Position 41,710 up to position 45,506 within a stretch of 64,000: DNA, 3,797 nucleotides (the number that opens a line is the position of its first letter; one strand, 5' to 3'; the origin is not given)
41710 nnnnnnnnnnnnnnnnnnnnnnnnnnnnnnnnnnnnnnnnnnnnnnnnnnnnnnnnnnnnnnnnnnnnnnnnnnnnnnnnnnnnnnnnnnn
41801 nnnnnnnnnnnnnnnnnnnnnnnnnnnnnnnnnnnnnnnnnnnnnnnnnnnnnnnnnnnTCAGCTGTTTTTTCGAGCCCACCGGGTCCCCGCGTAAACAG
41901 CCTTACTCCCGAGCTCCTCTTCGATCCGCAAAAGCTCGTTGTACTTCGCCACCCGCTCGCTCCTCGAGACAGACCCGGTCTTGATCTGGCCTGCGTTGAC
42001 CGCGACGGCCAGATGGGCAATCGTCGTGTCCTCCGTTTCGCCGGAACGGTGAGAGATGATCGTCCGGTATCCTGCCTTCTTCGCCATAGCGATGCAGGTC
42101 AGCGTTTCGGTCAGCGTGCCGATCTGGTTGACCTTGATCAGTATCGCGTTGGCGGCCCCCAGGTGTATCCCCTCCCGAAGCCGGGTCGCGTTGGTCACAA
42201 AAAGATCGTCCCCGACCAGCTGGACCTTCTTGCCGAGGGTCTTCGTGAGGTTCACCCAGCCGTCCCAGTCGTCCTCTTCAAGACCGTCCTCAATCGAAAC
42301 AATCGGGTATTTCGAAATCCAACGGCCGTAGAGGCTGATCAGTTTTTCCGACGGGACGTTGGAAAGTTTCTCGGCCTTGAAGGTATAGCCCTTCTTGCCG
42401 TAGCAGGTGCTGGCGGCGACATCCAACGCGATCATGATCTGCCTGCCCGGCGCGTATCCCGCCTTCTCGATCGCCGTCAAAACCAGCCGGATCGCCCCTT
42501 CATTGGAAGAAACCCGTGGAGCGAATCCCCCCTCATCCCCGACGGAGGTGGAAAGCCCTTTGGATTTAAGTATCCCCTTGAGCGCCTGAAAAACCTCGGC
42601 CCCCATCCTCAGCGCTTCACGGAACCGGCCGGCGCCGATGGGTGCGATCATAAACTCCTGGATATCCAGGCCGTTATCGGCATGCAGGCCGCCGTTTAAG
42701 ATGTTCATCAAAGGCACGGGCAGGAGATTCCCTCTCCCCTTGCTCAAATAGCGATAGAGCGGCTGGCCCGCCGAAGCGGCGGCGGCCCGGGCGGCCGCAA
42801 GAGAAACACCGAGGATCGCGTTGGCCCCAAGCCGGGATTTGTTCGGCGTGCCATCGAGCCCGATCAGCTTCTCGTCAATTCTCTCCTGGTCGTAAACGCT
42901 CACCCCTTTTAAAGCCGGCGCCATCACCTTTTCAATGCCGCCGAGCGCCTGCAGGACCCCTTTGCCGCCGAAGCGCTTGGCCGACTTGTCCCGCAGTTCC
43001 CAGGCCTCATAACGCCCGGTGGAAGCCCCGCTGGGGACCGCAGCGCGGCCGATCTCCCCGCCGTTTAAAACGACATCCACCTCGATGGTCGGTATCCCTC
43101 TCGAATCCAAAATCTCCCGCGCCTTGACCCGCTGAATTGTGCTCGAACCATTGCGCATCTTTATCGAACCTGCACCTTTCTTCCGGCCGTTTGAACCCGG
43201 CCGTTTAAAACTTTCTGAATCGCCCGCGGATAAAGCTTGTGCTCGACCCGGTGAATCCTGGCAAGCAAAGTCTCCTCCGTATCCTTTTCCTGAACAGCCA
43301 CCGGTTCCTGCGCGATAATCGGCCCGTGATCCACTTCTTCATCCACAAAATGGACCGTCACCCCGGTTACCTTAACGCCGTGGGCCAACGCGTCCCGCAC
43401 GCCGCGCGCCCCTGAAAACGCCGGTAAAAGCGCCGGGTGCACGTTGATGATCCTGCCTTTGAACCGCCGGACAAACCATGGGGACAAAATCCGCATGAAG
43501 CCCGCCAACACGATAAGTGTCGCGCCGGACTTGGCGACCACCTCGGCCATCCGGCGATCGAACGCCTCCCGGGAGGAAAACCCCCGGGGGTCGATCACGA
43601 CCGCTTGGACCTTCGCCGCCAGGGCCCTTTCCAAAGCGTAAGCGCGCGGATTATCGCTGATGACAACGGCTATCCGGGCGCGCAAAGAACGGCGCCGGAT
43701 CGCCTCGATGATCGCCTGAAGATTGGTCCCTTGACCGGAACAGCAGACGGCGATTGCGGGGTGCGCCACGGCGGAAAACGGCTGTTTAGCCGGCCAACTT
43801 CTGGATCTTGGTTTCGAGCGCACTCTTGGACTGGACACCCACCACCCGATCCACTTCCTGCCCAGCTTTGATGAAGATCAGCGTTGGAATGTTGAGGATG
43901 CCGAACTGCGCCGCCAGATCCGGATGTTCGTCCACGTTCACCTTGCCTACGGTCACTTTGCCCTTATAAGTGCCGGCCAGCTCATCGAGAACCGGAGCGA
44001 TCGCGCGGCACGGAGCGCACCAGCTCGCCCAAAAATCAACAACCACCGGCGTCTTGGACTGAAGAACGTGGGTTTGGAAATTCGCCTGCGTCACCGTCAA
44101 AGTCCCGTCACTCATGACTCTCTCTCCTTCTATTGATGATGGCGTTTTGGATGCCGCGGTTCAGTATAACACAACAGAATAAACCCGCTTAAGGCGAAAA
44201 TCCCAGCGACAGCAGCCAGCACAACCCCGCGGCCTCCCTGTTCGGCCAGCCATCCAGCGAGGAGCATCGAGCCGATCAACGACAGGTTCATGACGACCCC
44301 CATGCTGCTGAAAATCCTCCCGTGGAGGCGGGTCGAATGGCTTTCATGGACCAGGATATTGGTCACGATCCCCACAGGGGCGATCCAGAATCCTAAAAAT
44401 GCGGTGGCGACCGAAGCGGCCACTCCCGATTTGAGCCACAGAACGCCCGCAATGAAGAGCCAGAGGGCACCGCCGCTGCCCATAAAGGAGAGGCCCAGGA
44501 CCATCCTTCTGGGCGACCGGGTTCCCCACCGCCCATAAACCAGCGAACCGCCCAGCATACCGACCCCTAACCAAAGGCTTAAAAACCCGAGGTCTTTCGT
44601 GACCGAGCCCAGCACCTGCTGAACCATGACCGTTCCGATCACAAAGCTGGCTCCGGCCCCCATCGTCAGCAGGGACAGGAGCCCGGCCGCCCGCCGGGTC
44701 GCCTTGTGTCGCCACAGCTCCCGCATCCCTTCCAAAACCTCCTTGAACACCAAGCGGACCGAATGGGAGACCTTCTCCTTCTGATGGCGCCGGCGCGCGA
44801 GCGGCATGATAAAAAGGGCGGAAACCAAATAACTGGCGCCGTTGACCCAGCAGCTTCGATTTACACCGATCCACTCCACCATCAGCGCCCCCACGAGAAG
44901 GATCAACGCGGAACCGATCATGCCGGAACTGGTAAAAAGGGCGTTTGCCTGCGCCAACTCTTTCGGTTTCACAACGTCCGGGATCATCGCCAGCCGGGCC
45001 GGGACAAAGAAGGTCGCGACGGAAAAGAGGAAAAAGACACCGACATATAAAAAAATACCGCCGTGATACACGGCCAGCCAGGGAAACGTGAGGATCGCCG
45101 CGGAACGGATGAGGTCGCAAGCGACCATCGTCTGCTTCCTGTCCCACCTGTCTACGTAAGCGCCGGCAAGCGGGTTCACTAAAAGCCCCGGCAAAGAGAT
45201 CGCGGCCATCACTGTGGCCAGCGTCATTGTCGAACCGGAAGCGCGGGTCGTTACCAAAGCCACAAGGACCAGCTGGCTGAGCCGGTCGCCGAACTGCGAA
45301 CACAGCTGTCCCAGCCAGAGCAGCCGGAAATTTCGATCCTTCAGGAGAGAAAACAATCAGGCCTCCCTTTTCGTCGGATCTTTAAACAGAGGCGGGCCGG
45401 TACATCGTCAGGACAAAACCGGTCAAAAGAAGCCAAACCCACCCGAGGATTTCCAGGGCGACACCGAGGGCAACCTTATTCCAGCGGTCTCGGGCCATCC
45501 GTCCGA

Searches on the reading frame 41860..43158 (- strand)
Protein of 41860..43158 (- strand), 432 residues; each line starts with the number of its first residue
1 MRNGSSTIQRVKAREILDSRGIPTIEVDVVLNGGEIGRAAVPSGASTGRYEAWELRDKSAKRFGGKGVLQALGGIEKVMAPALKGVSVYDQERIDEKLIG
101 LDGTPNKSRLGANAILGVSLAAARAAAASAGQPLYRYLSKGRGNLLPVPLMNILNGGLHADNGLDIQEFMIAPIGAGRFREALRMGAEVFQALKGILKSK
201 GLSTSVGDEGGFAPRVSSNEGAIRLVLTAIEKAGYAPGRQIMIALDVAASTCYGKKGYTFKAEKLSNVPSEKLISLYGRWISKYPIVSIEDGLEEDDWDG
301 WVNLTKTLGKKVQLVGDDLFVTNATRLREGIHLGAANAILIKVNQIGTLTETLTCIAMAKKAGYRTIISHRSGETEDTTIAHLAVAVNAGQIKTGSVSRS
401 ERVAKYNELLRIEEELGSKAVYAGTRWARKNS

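Call 10: search_protein_families(library=pfam, proteins=[window:41860-43158:-])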
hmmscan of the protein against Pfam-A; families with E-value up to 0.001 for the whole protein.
window:41860-43158:- (432 aa): 4 families
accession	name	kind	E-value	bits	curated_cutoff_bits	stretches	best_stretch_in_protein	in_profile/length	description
PF00113.28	Enolase_C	-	4.2e-126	420.6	21.5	1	145-428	3-293/296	Enolase, C-terminal TIM barrel domain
PF03952.21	Enolase_N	-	4.1e-55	186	35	1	8-138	1-131/131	Enolase, N-terminal domain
PF13378.12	MR_MLE_C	-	5.5e-07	29.9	29.4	1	279-395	65-177/219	Enolase C-terminal domain-like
PF07476.17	MAAL_C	-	0.00041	20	27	1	306-392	134-221/249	Methylaspartate ammonia-lyase C-terminus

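Call 25: find_encoding_contigs(protein=window:41860-43158:-, flank=3000, max_places=6)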
Protein window:41860-43158:- (432 aa): no gene with exactly this product is on record in the collection.
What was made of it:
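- Tried and rejected: An exact-protein look-up of the enolase found nothing (call 25).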

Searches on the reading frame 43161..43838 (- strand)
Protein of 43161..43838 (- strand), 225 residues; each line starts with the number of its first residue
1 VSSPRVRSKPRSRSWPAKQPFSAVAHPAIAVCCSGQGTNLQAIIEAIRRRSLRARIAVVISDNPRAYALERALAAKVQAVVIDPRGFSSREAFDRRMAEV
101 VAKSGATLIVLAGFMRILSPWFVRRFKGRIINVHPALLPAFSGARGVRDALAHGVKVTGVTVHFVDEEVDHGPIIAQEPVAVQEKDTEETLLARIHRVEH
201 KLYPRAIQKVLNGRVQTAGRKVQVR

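Call 10: search_protein_families(library=pfam, proteins=[window:43161-43838:-])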
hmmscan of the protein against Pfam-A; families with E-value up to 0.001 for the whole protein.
window:43161-43838:- (225 aa): 1 family
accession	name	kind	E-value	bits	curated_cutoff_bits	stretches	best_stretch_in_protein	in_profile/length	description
PF00551.24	Formyl_trans_N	-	6.6e-58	195.9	26.1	1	29-207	3-181/181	Formyl transferase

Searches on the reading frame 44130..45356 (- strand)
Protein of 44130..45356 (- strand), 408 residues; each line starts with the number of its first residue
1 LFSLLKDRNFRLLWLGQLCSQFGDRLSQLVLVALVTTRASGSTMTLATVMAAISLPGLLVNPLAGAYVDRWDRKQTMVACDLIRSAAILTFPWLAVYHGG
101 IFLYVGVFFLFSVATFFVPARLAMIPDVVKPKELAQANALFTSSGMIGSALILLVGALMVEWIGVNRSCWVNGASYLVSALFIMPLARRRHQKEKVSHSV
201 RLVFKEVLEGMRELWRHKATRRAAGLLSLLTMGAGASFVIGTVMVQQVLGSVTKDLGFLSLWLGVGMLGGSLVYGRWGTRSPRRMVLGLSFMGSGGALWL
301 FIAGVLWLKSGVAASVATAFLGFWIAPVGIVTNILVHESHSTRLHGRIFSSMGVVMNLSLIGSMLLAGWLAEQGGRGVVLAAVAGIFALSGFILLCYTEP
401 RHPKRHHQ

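Call 10: search_protein_families(library=pfam, proteins=[window:44130-45356:-])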
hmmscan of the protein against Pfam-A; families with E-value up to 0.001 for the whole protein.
window:44130-45356:- (408 aa): 2 families
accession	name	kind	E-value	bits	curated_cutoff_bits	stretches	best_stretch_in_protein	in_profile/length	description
PF07690.21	MFS_1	-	2.9e-36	125.6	33.4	2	13-358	1-341/347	Major Facilitator Superfamily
PF05977.19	MFS_3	-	8.1e-13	48.1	27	1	2-396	4-392/524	Transmembrane secretion effector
